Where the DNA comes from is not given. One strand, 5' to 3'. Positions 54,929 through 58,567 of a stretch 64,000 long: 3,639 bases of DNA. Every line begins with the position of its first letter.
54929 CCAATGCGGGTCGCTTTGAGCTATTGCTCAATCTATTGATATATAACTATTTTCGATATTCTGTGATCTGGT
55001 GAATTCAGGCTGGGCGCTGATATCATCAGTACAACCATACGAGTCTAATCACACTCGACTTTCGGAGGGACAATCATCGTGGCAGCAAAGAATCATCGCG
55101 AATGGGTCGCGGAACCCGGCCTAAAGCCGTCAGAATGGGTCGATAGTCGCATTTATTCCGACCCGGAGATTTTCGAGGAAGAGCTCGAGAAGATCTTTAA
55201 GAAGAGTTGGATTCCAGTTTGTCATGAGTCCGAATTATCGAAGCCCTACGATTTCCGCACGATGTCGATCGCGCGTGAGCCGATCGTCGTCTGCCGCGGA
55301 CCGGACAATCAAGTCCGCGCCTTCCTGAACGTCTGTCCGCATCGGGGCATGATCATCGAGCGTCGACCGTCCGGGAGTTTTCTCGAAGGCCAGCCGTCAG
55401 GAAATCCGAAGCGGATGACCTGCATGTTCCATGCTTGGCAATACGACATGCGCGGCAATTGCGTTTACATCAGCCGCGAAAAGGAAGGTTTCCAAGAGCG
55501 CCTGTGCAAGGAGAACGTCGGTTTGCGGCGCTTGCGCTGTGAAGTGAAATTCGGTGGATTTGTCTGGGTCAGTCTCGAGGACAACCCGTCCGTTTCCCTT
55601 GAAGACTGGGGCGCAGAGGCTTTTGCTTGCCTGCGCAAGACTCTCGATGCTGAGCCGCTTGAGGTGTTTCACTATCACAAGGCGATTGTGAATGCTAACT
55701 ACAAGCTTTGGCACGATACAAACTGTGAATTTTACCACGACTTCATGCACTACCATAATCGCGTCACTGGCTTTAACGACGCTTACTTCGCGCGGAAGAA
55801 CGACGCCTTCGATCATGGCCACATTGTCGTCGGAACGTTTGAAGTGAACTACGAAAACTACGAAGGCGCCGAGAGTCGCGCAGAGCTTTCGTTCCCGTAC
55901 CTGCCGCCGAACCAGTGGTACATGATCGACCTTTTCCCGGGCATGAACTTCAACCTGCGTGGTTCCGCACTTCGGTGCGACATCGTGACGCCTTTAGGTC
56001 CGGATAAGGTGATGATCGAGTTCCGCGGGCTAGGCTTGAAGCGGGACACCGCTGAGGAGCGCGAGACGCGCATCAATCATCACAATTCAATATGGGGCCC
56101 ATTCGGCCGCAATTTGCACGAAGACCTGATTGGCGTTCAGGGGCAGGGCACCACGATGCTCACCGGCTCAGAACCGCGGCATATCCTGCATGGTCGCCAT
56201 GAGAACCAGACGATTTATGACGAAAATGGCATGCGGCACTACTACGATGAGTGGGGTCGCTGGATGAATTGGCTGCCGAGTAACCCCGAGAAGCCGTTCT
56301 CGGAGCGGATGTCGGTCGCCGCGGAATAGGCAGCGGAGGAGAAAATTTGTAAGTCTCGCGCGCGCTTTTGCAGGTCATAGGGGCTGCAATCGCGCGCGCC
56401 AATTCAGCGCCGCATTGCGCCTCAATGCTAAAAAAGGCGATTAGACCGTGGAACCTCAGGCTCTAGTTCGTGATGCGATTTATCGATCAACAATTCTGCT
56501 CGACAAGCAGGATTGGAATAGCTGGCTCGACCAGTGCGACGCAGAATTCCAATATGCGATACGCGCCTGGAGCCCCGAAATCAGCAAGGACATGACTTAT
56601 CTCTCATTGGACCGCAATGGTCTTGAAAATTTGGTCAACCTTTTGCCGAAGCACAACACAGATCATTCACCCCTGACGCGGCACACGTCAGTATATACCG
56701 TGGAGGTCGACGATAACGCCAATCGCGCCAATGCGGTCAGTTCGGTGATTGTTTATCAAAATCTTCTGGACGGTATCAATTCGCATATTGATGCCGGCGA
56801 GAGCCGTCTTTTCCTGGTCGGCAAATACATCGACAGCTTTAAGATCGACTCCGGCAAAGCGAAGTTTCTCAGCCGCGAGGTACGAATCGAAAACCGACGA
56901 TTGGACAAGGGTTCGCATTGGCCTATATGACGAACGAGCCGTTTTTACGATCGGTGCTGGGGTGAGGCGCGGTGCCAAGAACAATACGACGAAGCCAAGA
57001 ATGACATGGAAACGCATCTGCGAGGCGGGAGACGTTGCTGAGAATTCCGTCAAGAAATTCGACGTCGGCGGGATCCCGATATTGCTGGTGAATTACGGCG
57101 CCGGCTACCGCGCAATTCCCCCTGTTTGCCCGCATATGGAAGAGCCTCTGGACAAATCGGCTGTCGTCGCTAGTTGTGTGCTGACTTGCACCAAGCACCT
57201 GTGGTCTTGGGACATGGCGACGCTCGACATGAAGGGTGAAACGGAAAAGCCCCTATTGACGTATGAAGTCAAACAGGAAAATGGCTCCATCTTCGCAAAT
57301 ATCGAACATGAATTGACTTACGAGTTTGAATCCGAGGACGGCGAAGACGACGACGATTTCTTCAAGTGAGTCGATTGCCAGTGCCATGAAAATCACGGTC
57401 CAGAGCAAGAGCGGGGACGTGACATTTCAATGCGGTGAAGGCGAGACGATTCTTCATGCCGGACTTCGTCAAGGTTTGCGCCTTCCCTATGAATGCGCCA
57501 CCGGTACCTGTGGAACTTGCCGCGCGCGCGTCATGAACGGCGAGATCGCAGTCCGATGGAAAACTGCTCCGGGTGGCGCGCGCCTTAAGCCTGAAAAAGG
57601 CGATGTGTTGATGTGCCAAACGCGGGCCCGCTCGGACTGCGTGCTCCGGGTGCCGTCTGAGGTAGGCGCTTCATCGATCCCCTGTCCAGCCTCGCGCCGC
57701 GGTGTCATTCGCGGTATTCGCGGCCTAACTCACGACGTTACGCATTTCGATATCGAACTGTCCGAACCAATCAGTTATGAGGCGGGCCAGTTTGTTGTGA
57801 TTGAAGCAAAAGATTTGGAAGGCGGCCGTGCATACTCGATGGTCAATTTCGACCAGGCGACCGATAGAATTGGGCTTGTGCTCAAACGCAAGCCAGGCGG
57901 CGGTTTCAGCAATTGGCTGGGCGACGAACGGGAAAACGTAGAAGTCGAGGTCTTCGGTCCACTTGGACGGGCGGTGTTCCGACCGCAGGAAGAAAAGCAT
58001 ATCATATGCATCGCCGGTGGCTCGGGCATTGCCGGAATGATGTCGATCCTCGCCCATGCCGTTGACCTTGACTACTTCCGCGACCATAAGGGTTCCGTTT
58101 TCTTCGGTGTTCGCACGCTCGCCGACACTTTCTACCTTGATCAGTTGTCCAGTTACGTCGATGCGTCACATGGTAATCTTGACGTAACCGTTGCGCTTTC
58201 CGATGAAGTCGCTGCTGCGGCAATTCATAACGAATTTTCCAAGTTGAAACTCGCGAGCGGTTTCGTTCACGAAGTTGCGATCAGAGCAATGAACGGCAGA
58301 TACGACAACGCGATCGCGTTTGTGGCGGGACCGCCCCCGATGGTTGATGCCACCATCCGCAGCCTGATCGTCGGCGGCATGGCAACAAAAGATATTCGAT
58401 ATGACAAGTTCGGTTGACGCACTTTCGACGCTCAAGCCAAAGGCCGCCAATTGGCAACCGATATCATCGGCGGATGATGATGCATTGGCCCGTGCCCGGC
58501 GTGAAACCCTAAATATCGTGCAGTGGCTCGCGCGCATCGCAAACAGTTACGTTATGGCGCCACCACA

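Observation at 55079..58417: Methanesulfonate monooxygenase operon msmABCD recognised by the CXH-X26-CXXH Rieske spacing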

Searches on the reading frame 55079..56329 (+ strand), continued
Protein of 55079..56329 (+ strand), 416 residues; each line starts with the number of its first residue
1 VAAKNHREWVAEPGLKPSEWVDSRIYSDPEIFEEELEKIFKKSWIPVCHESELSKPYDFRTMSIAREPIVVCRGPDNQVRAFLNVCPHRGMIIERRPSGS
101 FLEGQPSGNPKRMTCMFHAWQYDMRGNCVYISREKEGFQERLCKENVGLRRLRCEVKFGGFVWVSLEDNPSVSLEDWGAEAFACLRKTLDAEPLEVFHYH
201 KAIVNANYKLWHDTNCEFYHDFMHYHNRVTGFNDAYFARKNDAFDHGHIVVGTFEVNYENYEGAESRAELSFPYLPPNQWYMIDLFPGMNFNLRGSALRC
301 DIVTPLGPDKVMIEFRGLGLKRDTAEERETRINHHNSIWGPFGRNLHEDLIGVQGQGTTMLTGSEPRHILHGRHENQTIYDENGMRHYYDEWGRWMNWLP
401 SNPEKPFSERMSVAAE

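Call 75: list_cluster_members(proteins=[P0023, P0004, P0003, P0008, P0009, P0015, P0185, window:55079-56329:+])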
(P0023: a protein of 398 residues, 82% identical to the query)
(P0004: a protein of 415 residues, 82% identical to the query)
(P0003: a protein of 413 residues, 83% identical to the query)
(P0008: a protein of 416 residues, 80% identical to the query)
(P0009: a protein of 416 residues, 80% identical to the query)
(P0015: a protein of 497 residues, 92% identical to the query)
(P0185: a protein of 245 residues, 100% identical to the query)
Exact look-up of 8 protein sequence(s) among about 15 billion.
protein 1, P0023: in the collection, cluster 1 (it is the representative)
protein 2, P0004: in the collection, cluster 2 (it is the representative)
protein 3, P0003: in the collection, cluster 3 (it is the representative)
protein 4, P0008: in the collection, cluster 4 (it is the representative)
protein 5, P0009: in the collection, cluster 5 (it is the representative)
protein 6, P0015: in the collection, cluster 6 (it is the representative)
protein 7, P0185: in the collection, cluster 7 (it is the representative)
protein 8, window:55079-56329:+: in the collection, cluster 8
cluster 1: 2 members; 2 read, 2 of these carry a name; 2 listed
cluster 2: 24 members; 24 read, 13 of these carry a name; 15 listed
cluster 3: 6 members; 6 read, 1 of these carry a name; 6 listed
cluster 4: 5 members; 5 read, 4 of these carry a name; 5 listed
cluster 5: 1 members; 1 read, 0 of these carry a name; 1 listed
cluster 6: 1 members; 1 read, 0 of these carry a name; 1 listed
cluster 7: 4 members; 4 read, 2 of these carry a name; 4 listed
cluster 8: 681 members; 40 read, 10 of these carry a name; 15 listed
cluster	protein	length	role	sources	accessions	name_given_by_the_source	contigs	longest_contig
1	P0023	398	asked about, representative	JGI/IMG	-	methanesulfonate monooxygenase large subunit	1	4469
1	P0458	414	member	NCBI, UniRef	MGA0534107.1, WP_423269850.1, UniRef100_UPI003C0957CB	aromatic ring-hydroxylating oxygenase subunit alpha [Hansschlegelia sp. KR7-227] | aromatic ring-hydroxylating oxygenase subunit alpha n=1 Tax=Hansschlegelia sp. KR7-227 ...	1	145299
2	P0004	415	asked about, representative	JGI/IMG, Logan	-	methanesulfonate monooxygenase large subunit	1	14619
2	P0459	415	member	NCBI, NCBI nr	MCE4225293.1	Rieske 2Fe-2S domain-containing protein [Methylobacterium sp. C25]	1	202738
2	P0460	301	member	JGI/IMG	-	methanesulfonate monooxygenase large subunit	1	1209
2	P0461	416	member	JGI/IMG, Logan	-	methanesulfonate monooxygenase large subunit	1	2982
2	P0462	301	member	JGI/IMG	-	methanesulfonate monooxygenase large subunit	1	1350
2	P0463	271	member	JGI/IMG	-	methanesulfonate monooxygenase large subunit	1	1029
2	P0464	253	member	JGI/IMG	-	methanesulfonate monooxygenase large subunit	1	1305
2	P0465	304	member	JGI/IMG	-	methanesulfonate monooxygenase large subunit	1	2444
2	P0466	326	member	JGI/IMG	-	methanesulfonate monooxygenase large subunit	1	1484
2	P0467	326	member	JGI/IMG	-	methanesulfonate monooxygenase large subunit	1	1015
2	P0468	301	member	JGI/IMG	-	methanesulfonate monooxygenase large subunit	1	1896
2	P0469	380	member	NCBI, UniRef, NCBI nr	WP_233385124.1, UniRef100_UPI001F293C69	aromatic ring-hydroxylating oxygenase subunit alpha [Methylobacterium sp. C25] | aromatic ring-hydroxylating oxygenase subunit alpha n=1 Tax=Methylobacterium sp. C25 ... | aromatic ring-hydroxylating dioxygenase subunit alpha [Methylobacterium sp. C25]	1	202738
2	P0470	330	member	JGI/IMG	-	methanesulfonate monooxygenase large subunit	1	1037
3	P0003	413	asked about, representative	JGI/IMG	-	-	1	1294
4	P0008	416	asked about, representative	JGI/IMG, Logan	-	methanesulfonate monooxygenase large subunit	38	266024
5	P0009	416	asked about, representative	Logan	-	-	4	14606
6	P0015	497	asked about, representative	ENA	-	-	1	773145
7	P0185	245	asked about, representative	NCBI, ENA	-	-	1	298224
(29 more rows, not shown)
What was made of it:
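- The exact protein sits in a 681-member cluster that JGI labels methanesulfonate monooxygenase large subunit (call 75).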

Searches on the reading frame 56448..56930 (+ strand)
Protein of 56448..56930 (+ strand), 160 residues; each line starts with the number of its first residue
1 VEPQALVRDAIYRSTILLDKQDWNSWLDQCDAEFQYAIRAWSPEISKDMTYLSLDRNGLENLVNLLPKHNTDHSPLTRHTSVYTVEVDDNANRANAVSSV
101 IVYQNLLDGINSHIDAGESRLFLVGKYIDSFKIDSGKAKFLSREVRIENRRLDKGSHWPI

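Call 4: search_protein_families(library=pfam, proteins=[window:56448-56930:+])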
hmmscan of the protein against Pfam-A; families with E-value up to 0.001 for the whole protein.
window:56448-56930:+ (160 aa): 2 families
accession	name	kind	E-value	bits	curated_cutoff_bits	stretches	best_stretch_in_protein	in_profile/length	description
PF00866.24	Ring_hydroxyl_B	-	3e-07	31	27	1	17-153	5-143/144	Ring hydroxylating beta subunit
PF13577.12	SnoaL_4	-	0.00095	19.6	24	0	22-143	15-125/126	SnoaL-like domain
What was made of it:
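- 56448..56930 (+): msmB, hydroxylase beta subunit (160 aa, 18.4 kDa). Pfam Ring_hydroxyl_B (call 4).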

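Call 7: search_protein_families(library=ncbifam, proteins=[window:56448-56930:+], max_evalue=0.001)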
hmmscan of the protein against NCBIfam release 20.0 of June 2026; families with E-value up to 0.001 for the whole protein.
window:56448-56930:+ (160 aa): 1 family
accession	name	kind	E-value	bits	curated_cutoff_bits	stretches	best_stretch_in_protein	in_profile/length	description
NF007479.0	PRK10069.1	subfamily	5.3e-05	23.3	145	1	5-149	22-173/185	3-phenylpropionate/cinnamic acid dioxygenase subunit beta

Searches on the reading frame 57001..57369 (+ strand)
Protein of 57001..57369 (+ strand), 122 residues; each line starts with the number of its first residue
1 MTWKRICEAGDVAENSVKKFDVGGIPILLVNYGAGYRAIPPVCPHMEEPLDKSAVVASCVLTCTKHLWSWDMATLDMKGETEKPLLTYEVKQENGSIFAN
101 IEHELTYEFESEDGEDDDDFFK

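Call 7: search_protein_families(library=ncbifam, proteins=[window:57001-57369:+], max_evalue=0.001)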
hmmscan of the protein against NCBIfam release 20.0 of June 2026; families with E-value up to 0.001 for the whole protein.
window:57001-57369:+ (122 aa): 5 families
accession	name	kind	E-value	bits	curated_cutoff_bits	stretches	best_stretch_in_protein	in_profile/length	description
NF007422.0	PRK09965.1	equivalog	2.9e-07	30.5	113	1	5-103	5-102/106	bifunctional 3-phenylpropionate/cinnamic acid dioxygenase ferredoxin subunit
NF041683.1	ant_diox_AndAb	equivalog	7.5e-05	22.9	150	1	2-97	1-96/100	anthranilate 1,2-dioxygenase ferredoxin subunit AndAb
NF042948.2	3PPDioc_HcaC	equivalog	0.0003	21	150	1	4-103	4-104/105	3-phenylpropionate/cinnamic acid dioxygenase ferredoxin subunit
TIGR02378.1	nirD_assim_sml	equivalog_domain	0.00046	20.3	74.65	1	2-97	1-101/105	nitrite reductase small subunit NirD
TIGR02377.1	MocE_fam_FeS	subfamily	0.00063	19.7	136.15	1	2-99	1-99/101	MocE family 2Fe-2S type ferredoxin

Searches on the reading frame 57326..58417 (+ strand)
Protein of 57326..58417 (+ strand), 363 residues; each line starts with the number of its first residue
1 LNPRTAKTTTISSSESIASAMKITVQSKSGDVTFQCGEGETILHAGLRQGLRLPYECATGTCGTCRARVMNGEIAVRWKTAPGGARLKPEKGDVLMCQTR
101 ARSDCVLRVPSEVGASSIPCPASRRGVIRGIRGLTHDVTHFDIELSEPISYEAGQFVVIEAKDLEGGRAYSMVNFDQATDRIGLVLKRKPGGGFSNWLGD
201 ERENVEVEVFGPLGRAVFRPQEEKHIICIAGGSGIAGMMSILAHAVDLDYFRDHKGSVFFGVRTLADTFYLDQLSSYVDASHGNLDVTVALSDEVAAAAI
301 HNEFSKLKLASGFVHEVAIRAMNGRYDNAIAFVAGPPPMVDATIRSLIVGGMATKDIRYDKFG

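Call 4: search_protein_families(library=pfam, proteins=[window:57326-58417:+])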
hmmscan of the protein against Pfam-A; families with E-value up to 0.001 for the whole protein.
window:57326-58417:+ (363 aa): 3 families
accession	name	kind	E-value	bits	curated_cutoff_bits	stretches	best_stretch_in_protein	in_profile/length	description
PF00111.32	Fer2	-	4.4e-14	52.6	21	1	31-101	7-76/77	2Fe-2S iron-sulfur cluster binding domain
PF00970.30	FAD_binding_6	-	3.1e-09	37.5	21.1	1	133-216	9-97/99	Oxidoreductase FAD-binding domain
PF00175.26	NAD_binding_1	-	3.2e-09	37.8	22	1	229-343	2-107/109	Oxidoreductase NAD-binding domain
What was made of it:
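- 57386..58417 (+): msmD, NADH-dependent reductase (343 aa): plant-type 2Fe-2S (CX4CX2CX29C), FAD (RAYS) and NAD (GSGIA) domains. Pfam Fer2 + FAD_binding_6 + NAD_binding_1 (call 4).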

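Call 7: search_protein_families(library=ncbifam, proteins=[window:57386-58417:+], max_evalue=0.001)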
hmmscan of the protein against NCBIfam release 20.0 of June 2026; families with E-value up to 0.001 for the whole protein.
window:57386-58417:+ (343 aa): 27 families (the best 25 are shown)
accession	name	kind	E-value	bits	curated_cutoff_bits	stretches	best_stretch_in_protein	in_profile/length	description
NF045803.1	MethMoxFADbindMmoC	equivalog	2.5e-40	138.3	500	1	7-342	8-340/343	aromatic/alkene monooxygenase hydroxylase FAD-binding subunit MmoC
NF040810.1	BenC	equivalog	1.4e-39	136.2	430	1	14-342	15-330/333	benzoate 1,2-dioxygenase electron transfer component BenC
TIGR02160.1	PA_CoA_Oxy5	hypoth_equivalog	7.8e-31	107.2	420.8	2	124-342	26-241/352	1,2-phenylacetyl-CoA epoxidase subunit PaaE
NF008822.0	PRK11872.1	equivalog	1.4e-30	106.5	402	1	13-342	16-335/341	anthranilate 1,2-dioxygenase electron transfer component AntC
NF058606.1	GlBtMonoRdsGbcB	equivalog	1.6e-20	73.3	500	2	115-327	25-232/362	glycine betaine monooxygenase reductase subunit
TIGR01941.1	nqrF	equivalog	1.6e-17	63.6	295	2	146-343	205-404/405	NADH:ubiquinone reductase (Na(+)-transporting) subunit F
NF009805.0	PRK13289.1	equivalog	4.3e-15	55.5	432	1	129-343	183-393/399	NO-inducible flavohemoprotein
NF005963.0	PRK08051.1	equivalog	2.1e-14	53.4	230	1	108-270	8-167/233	NAD(P)H-flavin reductase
NF007964.0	PRK10684.1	equivalog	6.4e-14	51.7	383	2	111-300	17-204/333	NADH oxidoreductase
NF006220.0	PRK08345.1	subfamily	6.6e-14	51.8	395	1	120-336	32-245/294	cytochrome-c3 hydrogenase subunit gamma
NF004317.0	PRK05713.1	equivalog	9.4e-14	51.4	338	1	10-278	7-264/312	iron-sulfur-binding ferredoxin reductase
NF040830.1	sulfhyd_ShyC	equivalog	8.2e-13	48.2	600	1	119-333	27-236/288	NAD(P)-dependent hydrogenase/sulfhydrogenase 2 subunit gamma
TIGR02008.1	fdx_plant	subfamily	4.4e-10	39.2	81.15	1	3-89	5-90/97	ferredoxin [2Fe-2S]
NF052252.1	flav_redu_LuxG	exception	8.1e-10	38.3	340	1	108-269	5-165/232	flavin mononucleotide reductase LuxG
NF041393.1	Frdxn_Halo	equivalog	1.4e-07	31.3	150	1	13-85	39-110/128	ferredoxin Fer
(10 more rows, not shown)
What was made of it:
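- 57386..58417 (+): End-to-end match to MmoC/BenC-type reductases supports the ATG at 57386 (call 7).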
